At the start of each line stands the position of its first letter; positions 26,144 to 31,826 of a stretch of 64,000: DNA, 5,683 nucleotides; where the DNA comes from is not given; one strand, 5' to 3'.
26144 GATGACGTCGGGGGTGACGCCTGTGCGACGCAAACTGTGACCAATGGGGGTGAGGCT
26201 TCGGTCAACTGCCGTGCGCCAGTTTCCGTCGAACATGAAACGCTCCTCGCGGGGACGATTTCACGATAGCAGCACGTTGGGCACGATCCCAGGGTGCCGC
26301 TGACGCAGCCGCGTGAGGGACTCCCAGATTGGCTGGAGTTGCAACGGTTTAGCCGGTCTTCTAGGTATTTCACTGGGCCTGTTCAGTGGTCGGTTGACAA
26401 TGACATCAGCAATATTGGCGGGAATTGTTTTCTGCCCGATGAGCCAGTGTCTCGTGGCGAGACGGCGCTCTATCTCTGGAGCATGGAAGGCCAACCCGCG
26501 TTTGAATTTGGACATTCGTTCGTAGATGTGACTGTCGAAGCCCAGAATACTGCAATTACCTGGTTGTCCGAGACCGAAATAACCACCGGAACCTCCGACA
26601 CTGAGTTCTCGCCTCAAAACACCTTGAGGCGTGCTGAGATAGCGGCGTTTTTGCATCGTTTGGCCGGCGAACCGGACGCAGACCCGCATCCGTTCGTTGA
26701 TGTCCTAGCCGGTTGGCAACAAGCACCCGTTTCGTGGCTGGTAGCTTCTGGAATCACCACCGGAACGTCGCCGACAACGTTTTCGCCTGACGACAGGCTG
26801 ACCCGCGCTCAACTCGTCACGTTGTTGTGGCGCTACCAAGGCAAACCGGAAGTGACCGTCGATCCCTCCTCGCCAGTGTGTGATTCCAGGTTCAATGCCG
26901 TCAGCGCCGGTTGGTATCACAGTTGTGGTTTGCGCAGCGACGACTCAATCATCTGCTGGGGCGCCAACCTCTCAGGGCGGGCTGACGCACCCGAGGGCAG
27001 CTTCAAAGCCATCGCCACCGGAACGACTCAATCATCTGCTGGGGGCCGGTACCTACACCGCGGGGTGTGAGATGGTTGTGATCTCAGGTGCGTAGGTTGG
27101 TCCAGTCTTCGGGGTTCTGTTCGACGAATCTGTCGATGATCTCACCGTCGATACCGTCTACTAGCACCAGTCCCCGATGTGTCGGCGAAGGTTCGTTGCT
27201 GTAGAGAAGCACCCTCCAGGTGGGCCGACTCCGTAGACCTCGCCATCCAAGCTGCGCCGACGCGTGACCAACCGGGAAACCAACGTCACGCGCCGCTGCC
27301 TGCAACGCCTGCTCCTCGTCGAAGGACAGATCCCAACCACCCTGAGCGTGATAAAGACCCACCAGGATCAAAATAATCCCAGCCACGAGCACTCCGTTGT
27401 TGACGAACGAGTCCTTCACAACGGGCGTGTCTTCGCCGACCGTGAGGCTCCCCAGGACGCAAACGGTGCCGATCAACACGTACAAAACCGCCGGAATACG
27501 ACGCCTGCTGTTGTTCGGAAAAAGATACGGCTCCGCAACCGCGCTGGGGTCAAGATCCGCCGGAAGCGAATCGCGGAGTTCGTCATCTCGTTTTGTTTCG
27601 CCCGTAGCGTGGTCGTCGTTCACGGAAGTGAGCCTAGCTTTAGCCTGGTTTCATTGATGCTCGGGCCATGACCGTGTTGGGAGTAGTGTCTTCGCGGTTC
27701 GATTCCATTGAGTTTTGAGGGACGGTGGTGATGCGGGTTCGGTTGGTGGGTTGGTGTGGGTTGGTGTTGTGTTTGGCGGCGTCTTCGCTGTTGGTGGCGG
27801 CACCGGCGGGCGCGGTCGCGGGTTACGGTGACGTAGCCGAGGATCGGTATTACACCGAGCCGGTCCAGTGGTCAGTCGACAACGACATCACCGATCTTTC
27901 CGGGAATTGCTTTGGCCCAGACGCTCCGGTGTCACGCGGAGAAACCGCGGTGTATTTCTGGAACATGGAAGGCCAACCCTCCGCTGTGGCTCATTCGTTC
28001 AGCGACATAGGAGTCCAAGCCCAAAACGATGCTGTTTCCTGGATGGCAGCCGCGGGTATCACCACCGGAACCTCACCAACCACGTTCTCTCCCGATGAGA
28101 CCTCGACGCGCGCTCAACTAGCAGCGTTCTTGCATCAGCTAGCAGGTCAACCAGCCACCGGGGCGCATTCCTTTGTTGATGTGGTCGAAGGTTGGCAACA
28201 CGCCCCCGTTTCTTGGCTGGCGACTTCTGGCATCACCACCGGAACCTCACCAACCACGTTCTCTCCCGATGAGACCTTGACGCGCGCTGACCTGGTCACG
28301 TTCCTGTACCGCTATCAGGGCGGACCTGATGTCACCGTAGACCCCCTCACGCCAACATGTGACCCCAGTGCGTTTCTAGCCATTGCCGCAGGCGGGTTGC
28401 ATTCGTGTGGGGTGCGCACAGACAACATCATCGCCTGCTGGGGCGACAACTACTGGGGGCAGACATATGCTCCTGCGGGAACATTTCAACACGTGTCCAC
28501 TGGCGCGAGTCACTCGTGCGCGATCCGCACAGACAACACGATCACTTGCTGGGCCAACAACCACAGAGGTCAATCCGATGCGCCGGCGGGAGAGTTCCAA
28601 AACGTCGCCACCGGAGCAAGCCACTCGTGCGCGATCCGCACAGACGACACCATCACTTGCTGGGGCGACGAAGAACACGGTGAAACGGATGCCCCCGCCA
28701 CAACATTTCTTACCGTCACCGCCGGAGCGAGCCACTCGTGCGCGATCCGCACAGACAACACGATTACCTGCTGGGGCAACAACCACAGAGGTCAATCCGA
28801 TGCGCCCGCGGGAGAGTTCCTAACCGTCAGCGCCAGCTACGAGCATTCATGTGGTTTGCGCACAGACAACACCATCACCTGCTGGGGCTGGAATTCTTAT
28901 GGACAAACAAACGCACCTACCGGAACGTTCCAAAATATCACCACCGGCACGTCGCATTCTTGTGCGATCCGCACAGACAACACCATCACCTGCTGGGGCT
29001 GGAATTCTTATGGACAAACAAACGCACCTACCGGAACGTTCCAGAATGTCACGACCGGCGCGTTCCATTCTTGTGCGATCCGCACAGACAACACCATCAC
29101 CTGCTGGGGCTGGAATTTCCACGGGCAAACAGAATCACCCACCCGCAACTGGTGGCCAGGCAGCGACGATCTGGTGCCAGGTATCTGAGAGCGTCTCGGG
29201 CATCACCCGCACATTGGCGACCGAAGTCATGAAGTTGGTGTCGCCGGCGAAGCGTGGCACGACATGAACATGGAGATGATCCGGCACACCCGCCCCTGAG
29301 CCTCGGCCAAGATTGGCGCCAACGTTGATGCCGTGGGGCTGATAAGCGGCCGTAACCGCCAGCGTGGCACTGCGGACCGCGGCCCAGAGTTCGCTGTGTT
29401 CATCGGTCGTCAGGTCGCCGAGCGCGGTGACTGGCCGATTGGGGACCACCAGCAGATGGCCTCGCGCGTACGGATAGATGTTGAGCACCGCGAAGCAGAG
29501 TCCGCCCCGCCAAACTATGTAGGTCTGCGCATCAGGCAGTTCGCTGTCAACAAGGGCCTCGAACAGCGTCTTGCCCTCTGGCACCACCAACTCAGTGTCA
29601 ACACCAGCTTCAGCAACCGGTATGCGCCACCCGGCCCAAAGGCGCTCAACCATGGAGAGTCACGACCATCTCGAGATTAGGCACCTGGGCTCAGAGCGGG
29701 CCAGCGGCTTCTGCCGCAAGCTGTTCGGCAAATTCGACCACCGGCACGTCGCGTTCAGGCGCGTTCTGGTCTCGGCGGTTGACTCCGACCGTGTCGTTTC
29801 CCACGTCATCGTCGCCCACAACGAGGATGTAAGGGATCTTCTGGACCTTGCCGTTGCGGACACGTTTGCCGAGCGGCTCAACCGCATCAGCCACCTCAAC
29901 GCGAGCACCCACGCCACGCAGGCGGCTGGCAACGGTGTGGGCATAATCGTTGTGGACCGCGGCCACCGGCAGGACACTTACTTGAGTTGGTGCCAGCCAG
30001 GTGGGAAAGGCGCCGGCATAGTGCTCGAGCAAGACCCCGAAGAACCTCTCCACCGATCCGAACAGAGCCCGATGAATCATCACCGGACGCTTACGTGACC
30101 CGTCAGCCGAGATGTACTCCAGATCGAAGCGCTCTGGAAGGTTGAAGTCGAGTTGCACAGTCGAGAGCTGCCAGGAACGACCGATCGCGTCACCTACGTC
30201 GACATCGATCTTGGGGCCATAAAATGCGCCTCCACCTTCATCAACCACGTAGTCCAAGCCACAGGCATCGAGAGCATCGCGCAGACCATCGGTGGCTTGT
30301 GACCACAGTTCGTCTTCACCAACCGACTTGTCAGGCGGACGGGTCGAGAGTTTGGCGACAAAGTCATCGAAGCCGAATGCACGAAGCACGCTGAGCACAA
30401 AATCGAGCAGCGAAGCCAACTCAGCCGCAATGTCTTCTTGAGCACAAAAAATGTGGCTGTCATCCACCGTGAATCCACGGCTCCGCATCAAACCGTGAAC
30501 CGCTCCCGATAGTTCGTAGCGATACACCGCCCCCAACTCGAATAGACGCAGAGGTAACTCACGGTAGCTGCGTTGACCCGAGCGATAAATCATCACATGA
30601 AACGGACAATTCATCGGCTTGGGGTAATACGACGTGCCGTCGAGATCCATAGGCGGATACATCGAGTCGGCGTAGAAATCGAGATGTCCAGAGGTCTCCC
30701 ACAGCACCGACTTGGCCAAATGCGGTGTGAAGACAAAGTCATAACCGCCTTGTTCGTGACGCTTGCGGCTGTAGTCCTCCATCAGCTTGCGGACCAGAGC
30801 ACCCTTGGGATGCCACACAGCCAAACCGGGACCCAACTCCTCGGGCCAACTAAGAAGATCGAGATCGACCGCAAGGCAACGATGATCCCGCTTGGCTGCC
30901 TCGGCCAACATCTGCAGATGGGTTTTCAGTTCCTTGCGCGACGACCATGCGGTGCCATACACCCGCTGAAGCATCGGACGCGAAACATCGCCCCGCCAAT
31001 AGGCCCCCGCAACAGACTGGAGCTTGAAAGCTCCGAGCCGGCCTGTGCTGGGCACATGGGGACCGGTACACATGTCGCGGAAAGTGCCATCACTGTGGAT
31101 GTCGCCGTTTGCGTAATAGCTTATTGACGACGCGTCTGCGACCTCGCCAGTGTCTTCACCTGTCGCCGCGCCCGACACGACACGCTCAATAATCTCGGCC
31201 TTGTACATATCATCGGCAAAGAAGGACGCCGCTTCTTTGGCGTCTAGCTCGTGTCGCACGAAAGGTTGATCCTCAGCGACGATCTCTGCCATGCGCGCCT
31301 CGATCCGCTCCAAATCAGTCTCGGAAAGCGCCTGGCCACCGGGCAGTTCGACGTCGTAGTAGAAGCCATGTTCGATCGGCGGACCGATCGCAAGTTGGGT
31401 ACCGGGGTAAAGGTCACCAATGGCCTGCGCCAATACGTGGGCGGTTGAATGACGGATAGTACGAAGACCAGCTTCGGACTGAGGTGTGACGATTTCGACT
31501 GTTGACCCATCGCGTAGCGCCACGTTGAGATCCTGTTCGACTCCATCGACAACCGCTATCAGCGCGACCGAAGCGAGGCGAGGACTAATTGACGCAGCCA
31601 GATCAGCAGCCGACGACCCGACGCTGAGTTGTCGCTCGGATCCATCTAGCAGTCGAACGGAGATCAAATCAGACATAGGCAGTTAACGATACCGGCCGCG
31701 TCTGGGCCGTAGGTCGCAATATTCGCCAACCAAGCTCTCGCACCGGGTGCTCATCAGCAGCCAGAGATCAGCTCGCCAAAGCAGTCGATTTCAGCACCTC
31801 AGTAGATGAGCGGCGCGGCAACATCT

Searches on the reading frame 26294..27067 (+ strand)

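Call 18: search_protein_families(library=pfam, proteins=[window:26294-27067:+], max_evalue=0.001)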
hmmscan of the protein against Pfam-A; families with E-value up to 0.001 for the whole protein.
window:26294-27067:+ (258 aa): 3 families
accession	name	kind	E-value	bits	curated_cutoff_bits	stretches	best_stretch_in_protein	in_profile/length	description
PF00395.25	SLH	-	1.2e-18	67.2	20.8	2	133-174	1-43/44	S-layer homology domain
PF13540.12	RCC1_2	-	1.2e-08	35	22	1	202-228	3-29/30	Regulator of chromosome condensation (RCC1) repeat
PF25390.1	WD40_RLD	-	0.00053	19.8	150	0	196-229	87-120/363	RCC1-like domain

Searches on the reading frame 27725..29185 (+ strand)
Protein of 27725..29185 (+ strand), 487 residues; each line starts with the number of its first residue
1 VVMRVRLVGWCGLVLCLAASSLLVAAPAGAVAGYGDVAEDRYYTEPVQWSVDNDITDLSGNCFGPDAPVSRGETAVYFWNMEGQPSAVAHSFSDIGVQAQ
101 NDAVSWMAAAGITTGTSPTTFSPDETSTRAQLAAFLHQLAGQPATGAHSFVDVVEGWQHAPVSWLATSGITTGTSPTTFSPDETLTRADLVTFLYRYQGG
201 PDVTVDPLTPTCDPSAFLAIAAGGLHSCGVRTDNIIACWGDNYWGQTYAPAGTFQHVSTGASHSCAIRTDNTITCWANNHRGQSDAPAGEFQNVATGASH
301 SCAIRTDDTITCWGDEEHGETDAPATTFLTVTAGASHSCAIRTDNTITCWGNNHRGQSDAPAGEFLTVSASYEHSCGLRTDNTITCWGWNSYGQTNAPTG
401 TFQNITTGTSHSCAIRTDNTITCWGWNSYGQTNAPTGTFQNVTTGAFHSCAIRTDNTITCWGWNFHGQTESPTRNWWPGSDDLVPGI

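Call 18: search_protein_families(library=pfam, proteins=[window:27725-29185:+], max_evalue=0.001)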
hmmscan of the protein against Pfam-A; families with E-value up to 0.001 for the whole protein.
window:27725-29185:+ (487 aa): 4 families
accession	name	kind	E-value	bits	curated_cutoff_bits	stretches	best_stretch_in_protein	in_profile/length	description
PF13540.12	RCC1_2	-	8.4e-59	194.5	22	7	368-394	4-30/30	Regulator of chromosome condensation (RCC1) repeat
PF25390.1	WD40_RLD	-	5.6e-31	108.6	150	1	212-469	28-330/363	RCC1-like domain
PF00395.25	SLH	-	4.7e-21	74.9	20.8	2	150-190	2-43/44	S-layer homology domain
PF15780.11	ASH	-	2.4e-05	24.9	27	0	433-457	10-34/98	Abnormal spindle-like microcephaly-assoc'd, ASPM-SPD-2-Hydin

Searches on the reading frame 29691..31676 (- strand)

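Call 18: search_protein_families(library=pfam, proteins=[window:29691-31676:-], max_evalue=0.001)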
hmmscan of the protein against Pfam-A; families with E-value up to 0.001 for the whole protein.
window:29691-31676:- (661 aa): 4 families
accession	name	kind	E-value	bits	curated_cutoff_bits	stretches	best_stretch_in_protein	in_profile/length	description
PF00587.30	tRNA-synt_2b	-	1.8e-41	142.6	29.3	1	348-553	9-179/179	tRNA synthetase class II core domain (G, H, P, S and T)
PF03129.25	HGTP_anticodon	-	2.4e-15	56.9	21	1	565-654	1-92/94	Anticodon binding domain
PF07973.19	tRNA_SAD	-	2.5e-11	43.8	24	1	197-240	7-44/44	Threonyl and Alanyl tRNA synthetase second additional domain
PF02824.27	TGS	-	2.6e-09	37.4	22.2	1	9-64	5-60/60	TGS domain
